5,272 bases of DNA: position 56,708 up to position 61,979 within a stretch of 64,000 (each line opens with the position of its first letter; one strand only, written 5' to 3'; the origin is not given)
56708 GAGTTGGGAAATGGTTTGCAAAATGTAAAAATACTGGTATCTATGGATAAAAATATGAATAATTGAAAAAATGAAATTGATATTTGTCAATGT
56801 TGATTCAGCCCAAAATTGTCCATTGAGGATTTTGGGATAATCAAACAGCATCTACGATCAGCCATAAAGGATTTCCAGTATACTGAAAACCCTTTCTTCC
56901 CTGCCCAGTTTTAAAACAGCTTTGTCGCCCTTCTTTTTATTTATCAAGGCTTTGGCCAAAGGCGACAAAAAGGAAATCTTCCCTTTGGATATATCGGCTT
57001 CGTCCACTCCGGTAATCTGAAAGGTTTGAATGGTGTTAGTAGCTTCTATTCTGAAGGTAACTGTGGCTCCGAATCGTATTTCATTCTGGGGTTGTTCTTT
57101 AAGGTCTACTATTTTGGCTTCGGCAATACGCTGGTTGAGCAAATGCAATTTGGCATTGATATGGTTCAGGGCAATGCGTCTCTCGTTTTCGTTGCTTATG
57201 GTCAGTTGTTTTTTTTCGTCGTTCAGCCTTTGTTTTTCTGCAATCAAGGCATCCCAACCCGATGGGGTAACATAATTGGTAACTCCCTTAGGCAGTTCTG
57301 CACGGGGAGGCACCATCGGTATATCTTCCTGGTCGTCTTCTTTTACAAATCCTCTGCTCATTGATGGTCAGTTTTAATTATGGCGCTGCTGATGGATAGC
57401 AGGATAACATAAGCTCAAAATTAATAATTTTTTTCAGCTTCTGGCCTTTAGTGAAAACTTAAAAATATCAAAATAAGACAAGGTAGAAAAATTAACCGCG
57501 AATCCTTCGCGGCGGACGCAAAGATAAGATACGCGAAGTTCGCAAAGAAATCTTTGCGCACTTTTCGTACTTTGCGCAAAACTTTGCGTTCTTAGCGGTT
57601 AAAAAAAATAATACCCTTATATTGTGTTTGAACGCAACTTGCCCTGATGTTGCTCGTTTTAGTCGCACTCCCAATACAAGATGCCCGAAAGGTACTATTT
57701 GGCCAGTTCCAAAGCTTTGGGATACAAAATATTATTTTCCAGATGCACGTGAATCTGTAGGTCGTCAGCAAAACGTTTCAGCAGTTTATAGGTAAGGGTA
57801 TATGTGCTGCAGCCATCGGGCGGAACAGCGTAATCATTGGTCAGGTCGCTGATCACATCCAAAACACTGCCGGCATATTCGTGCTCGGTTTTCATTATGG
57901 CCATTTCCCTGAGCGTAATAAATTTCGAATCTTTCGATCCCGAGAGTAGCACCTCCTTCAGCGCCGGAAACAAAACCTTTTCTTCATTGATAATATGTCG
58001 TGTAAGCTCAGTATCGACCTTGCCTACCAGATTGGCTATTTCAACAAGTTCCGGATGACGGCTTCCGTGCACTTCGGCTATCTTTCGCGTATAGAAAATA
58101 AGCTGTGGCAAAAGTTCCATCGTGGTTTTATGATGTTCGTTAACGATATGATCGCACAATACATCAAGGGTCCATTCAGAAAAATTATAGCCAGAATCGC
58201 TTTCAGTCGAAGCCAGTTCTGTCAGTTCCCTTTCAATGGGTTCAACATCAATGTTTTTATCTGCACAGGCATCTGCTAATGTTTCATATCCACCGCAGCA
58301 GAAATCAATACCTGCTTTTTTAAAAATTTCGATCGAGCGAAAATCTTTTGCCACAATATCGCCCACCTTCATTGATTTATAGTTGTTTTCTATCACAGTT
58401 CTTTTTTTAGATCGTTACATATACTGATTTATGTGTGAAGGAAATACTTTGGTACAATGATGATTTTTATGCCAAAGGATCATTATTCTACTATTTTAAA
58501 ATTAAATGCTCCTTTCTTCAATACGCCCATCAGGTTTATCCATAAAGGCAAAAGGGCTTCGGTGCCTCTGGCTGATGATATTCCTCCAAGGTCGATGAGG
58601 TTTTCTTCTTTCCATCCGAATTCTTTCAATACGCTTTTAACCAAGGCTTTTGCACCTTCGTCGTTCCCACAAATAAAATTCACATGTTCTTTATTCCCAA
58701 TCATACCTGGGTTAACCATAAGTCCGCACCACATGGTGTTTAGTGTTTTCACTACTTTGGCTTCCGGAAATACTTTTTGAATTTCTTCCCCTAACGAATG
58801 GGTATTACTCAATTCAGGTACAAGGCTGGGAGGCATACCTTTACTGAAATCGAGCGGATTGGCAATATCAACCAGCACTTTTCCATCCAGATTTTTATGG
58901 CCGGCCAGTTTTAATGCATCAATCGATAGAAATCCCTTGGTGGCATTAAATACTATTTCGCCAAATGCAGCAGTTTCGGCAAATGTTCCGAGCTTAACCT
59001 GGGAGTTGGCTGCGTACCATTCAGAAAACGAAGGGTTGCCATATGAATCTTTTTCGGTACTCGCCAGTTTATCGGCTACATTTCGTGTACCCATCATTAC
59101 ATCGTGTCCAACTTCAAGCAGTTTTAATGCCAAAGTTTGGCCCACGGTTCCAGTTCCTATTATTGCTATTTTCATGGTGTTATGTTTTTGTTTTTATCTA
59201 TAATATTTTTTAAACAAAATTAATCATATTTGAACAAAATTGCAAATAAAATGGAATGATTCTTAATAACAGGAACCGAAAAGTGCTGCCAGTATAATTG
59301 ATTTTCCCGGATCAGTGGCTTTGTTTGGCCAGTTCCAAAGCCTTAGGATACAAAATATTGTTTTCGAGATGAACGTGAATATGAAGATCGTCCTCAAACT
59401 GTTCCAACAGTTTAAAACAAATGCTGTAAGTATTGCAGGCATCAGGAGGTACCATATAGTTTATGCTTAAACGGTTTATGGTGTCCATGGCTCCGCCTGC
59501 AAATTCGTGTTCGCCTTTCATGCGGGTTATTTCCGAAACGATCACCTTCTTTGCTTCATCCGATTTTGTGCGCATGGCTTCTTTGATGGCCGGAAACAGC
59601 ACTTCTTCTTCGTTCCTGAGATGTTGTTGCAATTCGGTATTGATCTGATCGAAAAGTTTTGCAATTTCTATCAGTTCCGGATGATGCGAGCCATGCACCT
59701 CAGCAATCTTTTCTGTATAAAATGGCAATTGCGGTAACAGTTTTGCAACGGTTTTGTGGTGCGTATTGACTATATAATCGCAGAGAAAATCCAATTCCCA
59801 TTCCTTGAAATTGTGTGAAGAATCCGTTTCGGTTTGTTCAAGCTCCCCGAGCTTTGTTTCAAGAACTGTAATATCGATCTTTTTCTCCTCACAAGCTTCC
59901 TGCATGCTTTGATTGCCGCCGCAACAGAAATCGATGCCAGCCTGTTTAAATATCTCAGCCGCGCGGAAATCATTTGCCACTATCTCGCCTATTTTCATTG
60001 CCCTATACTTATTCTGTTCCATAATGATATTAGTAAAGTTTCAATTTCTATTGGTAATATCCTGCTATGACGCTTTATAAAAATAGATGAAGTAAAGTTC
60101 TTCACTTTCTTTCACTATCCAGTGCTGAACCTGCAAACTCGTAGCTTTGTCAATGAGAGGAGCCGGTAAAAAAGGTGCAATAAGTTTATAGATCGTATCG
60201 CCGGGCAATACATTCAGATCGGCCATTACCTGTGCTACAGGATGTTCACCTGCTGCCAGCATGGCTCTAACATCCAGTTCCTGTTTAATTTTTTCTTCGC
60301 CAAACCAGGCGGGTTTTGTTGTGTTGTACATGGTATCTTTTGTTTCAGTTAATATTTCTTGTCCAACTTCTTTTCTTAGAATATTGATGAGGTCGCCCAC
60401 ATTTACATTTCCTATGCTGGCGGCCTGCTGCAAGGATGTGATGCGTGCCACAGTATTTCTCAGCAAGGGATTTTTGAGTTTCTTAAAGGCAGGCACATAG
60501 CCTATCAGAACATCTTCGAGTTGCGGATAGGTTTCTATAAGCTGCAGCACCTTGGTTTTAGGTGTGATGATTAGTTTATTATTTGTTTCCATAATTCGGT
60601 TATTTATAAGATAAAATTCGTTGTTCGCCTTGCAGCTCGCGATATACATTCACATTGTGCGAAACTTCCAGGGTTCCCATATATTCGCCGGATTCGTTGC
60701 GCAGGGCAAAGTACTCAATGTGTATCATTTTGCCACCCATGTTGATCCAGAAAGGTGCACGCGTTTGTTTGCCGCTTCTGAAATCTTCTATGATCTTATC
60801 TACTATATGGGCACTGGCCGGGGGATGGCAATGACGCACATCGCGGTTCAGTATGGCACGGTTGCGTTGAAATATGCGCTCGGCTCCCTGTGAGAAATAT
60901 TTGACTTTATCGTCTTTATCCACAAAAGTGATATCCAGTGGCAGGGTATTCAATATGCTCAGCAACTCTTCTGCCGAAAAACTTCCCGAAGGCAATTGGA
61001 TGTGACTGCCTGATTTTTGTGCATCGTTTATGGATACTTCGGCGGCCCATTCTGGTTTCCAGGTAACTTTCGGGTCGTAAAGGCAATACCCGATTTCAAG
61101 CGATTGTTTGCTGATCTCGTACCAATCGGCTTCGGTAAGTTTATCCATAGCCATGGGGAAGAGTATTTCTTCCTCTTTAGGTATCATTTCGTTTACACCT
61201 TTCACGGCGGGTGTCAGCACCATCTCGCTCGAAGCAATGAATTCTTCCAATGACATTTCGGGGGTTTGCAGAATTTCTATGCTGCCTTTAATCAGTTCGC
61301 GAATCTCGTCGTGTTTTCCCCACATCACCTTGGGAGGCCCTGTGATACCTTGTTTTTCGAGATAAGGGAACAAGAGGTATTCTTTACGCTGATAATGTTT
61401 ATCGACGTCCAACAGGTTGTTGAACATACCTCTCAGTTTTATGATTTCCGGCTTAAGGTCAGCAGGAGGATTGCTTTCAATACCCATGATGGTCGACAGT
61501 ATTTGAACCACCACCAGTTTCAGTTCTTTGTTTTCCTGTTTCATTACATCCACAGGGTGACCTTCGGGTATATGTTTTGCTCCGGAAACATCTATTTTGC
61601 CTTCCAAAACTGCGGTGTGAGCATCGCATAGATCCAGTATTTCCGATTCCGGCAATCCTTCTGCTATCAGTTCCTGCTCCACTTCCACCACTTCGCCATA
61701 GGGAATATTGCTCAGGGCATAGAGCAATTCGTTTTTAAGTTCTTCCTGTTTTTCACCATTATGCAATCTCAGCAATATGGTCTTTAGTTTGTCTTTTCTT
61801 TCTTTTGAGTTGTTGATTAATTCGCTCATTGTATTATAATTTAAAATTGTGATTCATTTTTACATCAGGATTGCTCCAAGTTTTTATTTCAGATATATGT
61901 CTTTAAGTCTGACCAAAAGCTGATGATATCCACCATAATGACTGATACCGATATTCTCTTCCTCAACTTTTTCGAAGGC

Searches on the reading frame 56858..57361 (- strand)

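Call 28: search_protein_families(library=pfam, proteins=[window:56858-57361:-], max_evalue=0.001)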
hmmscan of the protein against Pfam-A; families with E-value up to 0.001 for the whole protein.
window:56858-57361:- (167 aa): 1 family
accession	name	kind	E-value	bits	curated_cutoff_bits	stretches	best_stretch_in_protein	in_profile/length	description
PF01272.25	GreA_GreB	-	6.4e-23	81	26.9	1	91-166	2-77/77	Transcription elongation factor, GreA/GreB, C-term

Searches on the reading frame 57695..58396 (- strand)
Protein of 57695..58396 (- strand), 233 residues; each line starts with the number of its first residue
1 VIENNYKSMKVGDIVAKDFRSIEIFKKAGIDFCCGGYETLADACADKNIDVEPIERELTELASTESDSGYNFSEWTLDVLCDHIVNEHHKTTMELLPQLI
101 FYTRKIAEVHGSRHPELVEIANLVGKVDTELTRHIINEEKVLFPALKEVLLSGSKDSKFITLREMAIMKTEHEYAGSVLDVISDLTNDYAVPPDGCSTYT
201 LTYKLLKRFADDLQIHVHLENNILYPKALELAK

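Call 28: search_protein_families(library=pfam, proteins=[window:57695-58396:-], max_evalue=0.001)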
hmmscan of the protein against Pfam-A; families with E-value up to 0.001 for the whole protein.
window:57695-58396:- (233 aa): 3 families
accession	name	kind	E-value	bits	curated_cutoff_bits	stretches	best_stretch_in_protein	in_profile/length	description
PF04405.19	ScdA_N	-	3.7e-22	78.2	32.5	1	9-61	3-55/56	Domain of Unknown function (DUF542)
PF01814.28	Hemerythrin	-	4.7e-17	63.1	25.3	1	83-228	4-127/127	Hemerythrin HHE cation binding domain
PF08984.16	DUF1858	-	0.0001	22.8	32.2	0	7-52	3-56/59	Domain of unknown function (DUF1858)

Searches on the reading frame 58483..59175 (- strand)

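Call 28: search_protein_families(library=pfam, proteins=[window:58483-59175:-], max_evalue=0.001)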
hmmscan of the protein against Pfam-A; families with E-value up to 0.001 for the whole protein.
window:58483-59175:- (230 aa): 4 families
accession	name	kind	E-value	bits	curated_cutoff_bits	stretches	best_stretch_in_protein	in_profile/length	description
PF03807.23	F420_oxidored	-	2.9e-13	50.7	21.6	1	2-107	1-94/94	NADP oxidoreductase coenzyme F420-dependent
PF02558.23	ApbA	-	2.6e-05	24.3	22.2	1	3-89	1-84/150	Ketopantoate reductase PanE/ApbA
PF07991.19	KARI_N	-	0.00045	20.3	20.6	1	2-52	6-56/165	Acetohydroxy acid isomeroreductase, NADPH-binding domain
PF03446.21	NAD_binding_2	-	0.00064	20.2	21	0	2-40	1-39/161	NAD binding domain of 6-phosphogluconate dehydrogenase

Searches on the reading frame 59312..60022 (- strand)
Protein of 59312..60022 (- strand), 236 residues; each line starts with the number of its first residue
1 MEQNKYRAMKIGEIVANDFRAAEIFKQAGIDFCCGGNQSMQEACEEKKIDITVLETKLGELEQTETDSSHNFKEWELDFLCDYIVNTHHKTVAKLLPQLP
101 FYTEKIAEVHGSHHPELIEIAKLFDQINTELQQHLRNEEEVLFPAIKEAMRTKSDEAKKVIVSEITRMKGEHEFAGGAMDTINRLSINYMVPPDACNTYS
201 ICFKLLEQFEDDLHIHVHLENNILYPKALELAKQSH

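Call 28: search_protein_families(library=pfam, proteins=[window:59312-60022:-], max_evalue=0.001)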
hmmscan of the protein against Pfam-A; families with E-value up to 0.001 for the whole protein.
window:59312-60022:- (236 aa): 2 families
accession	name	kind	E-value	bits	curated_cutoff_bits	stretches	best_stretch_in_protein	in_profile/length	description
PF04405.19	ScdA_N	-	5.1e-22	77.7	32.5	1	9-61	3-55/56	Domain of Unknown function (DUF542)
PF01814.28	Hemerythrin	-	2.9e-19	70.2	25.3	1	84-228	5-127/127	Hemerythrin HHE cation binding domain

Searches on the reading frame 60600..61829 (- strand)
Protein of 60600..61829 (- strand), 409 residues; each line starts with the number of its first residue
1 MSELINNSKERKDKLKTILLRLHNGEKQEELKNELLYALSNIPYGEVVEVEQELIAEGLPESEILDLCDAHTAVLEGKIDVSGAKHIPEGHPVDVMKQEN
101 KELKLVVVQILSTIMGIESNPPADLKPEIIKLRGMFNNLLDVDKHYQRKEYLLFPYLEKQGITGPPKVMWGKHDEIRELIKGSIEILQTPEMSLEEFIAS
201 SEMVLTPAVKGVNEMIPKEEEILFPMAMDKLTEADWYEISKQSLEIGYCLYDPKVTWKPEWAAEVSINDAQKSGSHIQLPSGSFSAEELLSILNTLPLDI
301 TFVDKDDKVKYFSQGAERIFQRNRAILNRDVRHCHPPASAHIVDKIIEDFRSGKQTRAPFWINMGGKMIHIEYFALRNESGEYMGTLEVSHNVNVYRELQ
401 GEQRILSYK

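Call 28: search_protein_families(library=pfam, proteins=[window:60600-61829:-], max_evalue=0.001)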
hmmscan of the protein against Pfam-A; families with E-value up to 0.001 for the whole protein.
window:60600-61829:- (409 aa): 3 families
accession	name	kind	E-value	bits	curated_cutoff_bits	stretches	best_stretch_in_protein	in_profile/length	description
PF13596.12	PAS_10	-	1.5e-25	90.3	22.1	1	291-393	3-105/106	PAS domain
PF04282.18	DUF438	-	2e-20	72.9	25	1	15-80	1-66/67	Family of unknown function (DUF438)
PF01814.28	Hemerythrin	-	1.6e-15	58.2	25.3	1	91-227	1-127/127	Hemerythrin HHE cation binding domain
